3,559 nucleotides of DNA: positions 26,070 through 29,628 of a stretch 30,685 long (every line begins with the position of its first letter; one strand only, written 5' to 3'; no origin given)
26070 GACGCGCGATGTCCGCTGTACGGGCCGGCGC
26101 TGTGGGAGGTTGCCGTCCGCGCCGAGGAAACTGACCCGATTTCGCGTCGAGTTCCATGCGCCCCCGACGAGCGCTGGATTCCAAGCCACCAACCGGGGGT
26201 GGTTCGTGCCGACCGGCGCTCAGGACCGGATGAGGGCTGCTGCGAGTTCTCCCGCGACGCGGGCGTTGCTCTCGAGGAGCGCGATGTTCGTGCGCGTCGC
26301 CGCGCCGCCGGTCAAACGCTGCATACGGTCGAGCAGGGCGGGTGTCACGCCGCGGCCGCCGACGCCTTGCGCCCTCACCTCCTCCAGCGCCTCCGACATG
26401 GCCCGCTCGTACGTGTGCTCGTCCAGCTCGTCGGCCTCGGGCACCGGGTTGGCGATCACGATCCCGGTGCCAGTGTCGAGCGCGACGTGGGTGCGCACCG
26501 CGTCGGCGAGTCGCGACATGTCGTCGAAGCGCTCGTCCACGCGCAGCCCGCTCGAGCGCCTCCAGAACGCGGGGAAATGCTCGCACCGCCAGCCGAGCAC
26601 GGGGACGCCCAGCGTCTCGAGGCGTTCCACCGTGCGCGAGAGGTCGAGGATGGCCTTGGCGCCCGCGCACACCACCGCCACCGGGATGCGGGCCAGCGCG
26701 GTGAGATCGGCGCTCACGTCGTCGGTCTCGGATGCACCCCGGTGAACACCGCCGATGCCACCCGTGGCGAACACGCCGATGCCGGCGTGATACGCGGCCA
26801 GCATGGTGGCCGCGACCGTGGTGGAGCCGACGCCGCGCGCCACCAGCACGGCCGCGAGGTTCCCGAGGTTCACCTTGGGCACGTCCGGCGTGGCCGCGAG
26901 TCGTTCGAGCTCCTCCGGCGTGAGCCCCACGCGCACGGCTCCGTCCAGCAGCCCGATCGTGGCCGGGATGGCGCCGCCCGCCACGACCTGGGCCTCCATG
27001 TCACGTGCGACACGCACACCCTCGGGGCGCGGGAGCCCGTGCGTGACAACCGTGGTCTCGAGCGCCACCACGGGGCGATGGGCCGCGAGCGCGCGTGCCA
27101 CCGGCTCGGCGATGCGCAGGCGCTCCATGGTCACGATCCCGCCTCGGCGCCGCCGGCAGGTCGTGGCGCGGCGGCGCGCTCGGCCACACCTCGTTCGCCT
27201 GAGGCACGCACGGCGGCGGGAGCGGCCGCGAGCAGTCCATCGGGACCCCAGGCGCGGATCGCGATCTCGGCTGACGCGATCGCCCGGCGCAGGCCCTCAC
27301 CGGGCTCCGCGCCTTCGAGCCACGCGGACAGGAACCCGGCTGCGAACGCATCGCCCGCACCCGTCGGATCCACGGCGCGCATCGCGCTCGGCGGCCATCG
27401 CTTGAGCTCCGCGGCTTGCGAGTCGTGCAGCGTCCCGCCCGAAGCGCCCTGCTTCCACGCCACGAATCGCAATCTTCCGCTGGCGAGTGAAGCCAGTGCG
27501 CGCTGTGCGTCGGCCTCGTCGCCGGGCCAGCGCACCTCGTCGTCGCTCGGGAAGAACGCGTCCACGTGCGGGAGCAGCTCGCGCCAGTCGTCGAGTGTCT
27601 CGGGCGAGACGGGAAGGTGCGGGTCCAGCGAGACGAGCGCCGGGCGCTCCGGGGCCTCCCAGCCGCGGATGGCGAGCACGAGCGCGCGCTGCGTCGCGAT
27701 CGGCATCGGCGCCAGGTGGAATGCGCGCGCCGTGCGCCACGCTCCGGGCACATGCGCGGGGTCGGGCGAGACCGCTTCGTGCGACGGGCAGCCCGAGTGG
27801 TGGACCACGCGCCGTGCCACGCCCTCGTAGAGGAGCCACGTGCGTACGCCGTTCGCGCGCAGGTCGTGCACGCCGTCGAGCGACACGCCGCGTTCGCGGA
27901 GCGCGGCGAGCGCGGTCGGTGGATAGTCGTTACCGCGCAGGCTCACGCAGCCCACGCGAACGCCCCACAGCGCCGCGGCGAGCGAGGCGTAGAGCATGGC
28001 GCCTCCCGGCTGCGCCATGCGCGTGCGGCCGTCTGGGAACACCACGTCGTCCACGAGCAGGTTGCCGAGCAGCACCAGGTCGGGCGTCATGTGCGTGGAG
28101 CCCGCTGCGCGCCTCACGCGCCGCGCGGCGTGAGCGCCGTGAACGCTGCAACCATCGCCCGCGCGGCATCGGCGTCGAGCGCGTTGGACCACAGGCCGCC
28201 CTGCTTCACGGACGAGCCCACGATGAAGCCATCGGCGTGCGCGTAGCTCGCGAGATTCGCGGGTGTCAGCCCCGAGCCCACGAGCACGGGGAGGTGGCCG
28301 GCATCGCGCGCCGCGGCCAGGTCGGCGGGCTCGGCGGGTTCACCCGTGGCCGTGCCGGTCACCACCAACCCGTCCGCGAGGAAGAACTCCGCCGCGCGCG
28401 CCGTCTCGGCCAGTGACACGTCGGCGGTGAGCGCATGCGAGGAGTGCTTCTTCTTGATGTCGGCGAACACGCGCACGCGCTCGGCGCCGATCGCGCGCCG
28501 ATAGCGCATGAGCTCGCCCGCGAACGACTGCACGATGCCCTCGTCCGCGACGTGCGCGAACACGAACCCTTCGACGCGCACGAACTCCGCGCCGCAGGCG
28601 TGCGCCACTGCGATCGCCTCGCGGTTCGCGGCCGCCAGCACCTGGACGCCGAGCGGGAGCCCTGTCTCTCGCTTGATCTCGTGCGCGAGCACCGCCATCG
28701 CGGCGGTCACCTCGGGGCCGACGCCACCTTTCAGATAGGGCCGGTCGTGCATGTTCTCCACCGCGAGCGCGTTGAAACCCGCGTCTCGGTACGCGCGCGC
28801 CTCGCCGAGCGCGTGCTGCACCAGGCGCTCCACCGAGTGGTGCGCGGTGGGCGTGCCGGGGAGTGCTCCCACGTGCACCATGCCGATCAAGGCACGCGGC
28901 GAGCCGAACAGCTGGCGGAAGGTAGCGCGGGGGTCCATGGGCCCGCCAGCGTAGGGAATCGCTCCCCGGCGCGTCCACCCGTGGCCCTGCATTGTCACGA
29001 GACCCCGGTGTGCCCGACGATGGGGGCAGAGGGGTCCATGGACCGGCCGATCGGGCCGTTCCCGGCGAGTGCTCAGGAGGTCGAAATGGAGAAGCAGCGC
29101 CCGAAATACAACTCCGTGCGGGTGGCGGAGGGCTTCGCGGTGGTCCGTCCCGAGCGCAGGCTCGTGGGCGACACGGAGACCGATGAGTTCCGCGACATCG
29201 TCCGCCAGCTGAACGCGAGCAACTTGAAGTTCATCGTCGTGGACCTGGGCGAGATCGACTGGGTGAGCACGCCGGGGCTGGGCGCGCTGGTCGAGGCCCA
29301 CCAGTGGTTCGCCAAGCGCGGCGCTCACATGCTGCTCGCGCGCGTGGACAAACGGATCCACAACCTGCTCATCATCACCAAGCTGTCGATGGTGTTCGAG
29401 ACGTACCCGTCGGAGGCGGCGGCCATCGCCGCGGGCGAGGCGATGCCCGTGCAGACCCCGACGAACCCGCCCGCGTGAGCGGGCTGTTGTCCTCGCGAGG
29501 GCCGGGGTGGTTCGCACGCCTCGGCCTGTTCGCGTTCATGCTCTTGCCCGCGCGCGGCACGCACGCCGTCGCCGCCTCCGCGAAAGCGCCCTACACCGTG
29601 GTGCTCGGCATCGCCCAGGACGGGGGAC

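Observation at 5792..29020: Three-copy bipartite promoter motif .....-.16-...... defines a candidate ECF regulon (lipoprotein, sigma fusion, STAS-hydrolase operon)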

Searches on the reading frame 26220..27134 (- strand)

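Call 9: search_protein_families(library=pfam, proteins=[window:26220-27134:-], max_evalue=0.01)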
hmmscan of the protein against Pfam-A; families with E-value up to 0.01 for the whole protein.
window:26220-27134:- (304 aa): 1 family
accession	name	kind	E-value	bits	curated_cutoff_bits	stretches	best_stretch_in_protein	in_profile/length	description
PF04227.17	Indigoidine_A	-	8.6e-107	357.2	25.2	1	12-299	2-290/291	Indigoidine synthase A like protein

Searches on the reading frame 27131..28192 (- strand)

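Call 9: search_protein_families(library=pfam, proteins=[window:27131-28192:-], max_evalue=0.01)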
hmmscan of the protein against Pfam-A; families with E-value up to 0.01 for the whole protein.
window:27131-28192:- (353 aa): 1 family
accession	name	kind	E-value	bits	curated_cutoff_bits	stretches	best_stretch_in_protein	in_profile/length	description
PF00294.29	PfkB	-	2e-20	73.8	25.8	1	61-315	34-293/302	pfkB family carbohydrate kinase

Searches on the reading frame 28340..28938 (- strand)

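Call 9: search_protein_families(library=pfam, proteins=[window:28340-28938:-], max_evalue=0.01)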
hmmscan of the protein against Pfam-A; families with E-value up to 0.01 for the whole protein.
window:28340-28938:- (199 aa): 1 family
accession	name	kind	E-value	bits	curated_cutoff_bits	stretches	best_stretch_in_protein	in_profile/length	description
PF03437.21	BtpA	-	1.6e-48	165.8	30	1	15-199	3-184/254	BtpA family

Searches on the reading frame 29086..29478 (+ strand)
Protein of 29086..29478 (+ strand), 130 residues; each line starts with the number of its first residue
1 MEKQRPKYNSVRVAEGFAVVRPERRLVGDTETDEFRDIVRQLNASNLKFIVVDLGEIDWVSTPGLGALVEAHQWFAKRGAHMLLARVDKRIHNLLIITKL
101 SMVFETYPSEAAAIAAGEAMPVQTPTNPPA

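Call 9: search_protein_families(library=pfam, proteins=[window:29086-29478:+], max_evalue=0.01)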
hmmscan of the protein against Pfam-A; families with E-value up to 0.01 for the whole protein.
window:29086-29478:+ (130 aa): 2 families
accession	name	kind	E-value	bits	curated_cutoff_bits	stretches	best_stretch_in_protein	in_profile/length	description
PF01740.26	STAS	-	2.4e-11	43.8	22.6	1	11-113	4-106/106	STAS domain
PF13466.11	STAS_2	-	0.0029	18.2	29.2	1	34-98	14-77/80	STAS domain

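Call 29: search_protein_families(library=ncbifam, proteins=[window:29086-29478:+], max_evalue=0.01)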
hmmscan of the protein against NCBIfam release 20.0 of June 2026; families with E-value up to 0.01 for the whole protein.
window:29086-29478:+ (130 aa): 3 families
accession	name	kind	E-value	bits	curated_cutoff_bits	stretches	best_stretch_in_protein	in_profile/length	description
TIGR00377.1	ant_ant_sig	superfamily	2e-10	40.5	53.45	1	14-110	10-106/108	anti-sigma factor antagonist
TIGR02886.1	spore_II_AA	equivalog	8.4e-05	22.5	114.75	1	31-113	22-105/106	anti-sigma F factor antagonist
NF004738.0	PRK06074.2-5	equivalog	0.0046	16.6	198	1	14-109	20-107/174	NADH-quinone oxidoreductase subunit C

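Call 68: search_solved_structures(query=window:29086-29478:+, max_evalue=0.01, show_alignments=3)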
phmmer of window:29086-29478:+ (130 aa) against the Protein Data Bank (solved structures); distinct sequences matched with E-value up to 0.01: 5.
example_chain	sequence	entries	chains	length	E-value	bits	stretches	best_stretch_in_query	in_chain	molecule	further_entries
1sbo_A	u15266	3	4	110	0.00078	22.5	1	31-106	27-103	Putative anti-sigma factor antagonist TM1442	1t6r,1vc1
1th8_B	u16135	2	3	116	0.0037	20.3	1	19-114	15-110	Anti-sigma F factor antagonist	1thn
1tid_B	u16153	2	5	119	0.0044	20.1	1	18-114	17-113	Anti-sigma F factor antagonist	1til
3gla_A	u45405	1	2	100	0.0067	19.5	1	7-70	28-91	Low molecular weight heat shock protein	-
3gt6_A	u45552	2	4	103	0.0073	19.4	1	7-70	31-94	Low molecular weight heat shock protein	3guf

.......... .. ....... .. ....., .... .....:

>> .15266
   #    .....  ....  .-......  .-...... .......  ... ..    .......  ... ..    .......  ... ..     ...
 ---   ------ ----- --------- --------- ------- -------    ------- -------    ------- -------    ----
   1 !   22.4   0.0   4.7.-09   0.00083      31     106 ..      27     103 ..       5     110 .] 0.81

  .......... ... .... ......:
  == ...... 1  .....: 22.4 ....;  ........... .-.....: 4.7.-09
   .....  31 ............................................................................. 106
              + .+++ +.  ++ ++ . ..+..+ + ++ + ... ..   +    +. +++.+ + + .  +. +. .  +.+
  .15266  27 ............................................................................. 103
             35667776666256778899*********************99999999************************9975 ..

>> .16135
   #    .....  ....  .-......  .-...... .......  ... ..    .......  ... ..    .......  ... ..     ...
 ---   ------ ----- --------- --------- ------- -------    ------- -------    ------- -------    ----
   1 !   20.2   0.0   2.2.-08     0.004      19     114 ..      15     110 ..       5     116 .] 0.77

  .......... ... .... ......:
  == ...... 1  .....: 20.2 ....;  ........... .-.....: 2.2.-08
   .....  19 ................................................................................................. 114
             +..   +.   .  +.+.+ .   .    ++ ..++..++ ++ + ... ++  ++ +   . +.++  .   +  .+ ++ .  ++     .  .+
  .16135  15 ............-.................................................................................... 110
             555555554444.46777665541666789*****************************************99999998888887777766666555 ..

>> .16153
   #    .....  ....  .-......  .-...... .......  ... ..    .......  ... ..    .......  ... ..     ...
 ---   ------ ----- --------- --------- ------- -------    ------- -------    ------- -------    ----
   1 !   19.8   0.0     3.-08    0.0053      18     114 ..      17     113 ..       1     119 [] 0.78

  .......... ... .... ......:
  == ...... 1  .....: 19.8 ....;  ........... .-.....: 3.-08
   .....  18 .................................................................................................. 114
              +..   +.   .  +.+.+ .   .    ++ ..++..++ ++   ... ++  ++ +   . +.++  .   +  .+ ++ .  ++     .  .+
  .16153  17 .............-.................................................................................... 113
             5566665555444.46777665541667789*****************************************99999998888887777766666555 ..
